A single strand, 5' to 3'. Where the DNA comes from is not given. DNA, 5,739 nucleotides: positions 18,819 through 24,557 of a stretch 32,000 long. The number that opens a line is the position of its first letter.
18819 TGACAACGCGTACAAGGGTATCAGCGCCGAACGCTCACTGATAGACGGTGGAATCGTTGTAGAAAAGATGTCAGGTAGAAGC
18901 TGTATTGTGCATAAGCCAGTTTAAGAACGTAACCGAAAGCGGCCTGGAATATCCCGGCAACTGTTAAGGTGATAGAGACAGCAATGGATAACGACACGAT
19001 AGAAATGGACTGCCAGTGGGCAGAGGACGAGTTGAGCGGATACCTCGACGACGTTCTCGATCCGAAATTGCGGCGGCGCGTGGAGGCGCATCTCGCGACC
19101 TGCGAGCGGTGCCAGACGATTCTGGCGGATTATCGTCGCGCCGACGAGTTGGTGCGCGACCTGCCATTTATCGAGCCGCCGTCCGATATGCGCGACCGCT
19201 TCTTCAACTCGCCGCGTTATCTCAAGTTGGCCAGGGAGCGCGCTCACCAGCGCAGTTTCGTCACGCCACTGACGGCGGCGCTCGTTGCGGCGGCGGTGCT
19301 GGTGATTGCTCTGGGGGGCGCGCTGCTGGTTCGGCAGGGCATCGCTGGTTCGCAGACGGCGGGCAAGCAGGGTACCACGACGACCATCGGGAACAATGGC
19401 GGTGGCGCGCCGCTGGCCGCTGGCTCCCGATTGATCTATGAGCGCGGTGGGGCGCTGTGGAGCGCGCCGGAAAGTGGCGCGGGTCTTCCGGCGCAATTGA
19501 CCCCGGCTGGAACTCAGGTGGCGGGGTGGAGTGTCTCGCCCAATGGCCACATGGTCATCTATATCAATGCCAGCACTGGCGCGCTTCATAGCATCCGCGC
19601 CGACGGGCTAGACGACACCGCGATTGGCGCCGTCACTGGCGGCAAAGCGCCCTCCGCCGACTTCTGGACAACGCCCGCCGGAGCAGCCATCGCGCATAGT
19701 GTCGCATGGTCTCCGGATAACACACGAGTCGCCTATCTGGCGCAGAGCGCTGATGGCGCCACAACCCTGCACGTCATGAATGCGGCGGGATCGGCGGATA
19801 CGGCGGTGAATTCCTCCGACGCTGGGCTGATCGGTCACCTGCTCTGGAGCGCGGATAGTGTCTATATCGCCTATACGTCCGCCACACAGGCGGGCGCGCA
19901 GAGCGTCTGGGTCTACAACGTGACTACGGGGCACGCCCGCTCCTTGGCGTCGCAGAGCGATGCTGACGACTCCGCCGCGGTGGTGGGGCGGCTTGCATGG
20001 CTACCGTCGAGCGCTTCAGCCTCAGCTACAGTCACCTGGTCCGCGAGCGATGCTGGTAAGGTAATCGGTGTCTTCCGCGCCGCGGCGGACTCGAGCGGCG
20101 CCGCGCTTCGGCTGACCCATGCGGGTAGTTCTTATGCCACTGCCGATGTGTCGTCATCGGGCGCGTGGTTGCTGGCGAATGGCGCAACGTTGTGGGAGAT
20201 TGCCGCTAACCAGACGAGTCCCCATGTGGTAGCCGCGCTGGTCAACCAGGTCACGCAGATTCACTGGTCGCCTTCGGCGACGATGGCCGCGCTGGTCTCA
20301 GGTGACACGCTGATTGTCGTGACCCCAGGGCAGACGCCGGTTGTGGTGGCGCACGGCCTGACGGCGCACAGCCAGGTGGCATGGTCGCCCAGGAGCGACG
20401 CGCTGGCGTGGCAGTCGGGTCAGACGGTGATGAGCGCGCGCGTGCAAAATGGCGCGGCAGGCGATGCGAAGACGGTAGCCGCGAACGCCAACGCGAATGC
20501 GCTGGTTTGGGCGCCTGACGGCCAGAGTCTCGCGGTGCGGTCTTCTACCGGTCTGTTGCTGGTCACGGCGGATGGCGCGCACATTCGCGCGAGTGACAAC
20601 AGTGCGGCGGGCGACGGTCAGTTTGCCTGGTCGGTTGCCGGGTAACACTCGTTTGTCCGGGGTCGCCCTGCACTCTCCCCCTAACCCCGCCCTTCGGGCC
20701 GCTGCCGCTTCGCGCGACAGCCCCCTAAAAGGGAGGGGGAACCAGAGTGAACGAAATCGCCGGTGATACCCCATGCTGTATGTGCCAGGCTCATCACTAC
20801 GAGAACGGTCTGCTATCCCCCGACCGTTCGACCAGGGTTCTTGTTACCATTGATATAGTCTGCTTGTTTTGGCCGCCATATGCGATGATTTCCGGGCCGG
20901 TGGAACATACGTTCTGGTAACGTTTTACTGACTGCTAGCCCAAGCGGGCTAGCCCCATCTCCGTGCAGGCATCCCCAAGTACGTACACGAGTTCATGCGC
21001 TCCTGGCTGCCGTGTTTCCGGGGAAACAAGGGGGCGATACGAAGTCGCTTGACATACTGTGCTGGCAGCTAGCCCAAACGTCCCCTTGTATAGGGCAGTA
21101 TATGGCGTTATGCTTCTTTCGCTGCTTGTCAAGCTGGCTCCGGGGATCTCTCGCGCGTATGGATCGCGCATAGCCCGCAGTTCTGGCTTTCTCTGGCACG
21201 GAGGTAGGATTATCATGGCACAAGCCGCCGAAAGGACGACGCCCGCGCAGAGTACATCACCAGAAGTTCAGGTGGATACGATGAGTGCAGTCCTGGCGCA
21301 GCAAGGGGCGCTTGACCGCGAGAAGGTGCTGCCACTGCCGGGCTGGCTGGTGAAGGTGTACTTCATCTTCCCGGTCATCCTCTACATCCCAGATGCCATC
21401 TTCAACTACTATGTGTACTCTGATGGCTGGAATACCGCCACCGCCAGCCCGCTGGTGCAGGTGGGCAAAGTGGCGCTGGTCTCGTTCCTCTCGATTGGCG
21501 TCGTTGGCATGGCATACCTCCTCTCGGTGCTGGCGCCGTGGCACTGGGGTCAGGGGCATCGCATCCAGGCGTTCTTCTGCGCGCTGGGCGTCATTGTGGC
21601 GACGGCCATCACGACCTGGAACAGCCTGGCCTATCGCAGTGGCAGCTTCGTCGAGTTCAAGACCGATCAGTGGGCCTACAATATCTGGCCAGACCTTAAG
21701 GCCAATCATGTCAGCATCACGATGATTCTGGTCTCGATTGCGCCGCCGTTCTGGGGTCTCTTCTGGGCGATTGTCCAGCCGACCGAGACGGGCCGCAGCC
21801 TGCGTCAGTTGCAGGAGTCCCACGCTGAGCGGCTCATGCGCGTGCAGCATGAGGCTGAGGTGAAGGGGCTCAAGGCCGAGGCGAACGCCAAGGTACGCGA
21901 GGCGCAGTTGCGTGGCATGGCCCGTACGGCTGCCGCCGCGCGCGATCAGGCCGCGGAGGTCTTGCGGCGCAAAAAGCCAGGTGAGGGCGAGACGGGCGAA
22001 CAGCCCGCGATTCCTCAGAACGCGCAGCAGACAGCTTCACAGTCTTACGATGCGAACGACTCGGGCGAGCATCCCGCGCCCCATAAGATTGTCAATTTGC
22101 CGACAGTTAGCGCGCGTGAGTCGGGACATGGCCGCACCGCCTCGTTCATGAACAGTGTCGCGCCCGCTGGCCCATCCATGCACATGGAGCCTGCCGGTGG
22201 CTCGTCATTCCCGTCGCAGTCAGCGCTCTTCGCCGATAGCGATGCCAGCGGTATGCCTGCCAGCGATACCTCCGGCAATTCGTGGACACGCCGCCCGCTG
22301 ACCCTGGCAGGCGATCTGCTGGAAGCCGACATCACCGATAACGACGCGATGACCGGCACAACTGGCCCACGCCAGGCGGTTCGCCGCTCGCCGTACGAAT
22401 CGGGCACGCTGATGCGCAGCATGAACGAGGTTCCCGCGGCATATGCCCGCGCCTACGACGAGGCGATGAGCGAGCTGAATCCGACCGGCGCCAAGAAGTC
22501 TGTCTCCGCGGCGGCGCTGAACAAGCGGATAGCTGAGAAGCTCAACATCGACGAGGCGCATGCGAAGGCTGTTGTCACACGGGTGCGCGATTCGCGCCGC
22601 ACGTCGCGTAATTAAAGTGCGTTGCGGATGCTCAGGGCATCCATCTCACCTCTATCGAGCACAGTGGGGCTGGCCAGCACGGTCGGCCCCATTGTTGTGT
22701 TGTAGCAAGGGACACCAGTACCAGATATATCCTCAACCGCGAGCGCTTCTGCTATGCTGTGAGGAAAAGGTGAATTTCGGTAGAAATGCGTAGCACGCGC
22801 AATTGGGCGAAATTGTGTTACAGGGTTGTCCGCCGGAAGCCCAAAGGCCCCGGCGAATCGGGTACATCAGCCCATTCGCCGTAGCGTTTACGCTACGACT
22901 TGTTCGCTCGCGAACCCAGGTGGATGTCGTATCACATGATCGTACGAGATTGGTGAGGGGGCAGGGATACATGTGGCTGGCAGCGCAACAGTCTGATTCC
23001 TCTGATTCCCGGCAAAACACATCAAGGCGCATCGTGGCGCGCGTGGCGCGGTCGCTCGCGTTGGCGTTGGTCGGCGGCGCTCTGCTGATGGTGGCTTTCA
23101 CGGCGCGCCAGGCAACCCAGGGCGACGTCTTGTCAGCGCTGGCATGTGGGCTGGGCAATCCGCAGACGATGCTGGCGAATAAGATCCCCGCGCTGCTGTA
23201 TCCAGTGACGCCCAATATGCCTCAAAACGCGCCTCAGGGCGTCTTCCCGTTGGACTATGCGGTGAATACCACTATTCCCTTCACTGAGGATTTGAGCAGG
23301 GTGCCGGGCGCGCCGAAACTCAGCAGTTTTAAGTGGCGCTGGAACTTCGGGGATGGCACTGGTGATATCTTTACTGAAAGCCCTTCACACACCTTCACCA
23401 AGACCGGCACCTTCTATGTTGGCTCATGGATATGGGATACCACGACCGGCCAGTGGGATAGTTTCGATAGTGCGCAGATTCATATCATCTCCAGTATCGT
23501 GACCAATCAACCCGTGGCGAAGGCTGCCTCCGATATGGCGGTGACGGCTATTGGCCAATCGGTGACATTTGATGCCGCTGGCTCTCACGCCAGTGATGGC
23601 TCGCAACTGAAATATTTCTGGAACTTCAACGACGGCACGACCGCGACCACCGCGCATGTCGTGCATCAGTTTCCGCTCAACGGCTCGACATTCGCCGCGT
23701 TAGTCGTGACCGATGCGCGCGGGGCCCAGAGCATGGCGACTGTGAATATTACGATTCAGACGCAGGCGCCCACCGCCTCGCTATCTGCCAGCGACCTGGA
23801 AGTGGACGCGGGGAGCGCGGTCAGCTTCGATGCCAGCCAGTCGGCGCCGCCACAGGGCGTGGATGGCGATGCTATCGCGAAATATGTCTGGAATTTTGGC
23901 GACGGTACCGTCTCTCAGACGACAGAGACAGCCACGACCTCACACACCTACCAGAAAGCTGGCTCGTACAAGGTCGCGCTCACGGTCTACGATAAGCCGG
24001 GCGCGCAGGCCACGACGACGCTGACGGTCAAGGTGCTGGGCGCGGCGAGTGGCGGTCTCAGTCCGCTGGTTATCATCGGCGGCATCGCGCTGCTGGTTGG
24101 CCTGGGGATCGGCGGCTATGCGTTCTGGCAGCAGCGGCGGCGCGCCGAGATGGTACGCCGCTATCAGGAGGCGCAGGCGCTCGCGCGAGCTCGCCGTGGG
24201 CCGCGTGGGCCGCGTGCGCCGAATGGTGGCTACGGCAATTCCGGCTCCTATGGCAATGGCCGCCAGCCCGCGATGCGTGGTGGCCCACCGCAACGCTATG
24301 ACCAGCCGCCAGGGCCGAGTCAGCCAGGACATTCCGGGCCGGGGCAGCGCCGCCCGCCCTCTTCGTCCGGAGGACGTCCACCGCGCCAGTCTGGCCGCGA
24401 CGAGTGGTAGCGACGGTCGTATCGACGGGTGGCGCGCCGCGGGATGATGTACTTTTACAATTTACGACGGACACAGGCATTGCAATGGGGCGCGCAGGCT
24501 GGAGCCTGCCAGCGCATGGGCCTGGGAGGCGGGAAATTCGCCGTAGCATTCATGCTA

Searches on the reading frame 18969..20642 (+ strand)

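Call 48: search_protein_families(library=pfam, proteins=[window:18969-20642:+], max_evalue=0.001)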
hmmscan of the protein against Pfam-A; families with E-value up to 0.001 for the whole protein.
window:18969-20642:+ (558 aa): 4 families
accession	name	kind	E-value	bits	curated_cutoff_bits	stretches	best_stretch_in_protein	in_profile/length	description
PF13490.11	zf-HC2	-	2.3e-11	44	22.2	1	15-49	1-35/35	Putative zinc-finger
PF07676.18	PD40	-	1.4e-05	25.3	20.9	0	241-259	10-28/38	WD40-like Beta Propeller Repeat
PF08662.17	eIF2A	-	0.0002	21.8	20.5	0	252-301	26-75/194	Eukaryotic translation initiation factor eIF2A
PF12894.13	ANAPC4_WD40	-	0.00065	20.3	22.9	0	471-529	2-61/91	Anaphase-promoting complex subunit 4 WD40 domain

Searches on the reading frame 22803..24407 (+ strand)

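Call 48: search_protein_families(library=pfam, proteins=[window:22803-24407:+], max_evalue=0.001)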
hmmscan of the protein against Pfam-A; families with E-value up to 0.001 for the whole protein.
window:22803-24407:+ (535 aa): 3 families
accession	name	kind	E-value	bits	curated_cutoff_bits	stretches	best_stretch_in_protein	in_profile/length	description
PF18911.6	PKD_4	-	1e-43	147.7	27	3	321-411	2-85/85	PKD domain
PF00801.26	PKD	-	1.4e-26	92.7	23.5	3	325-406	2-76/80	PKD domain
PF22352.2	K319L-like_PKD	-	5.3e-12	46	27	2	330-411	3-84/84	K319L-like, PKD domain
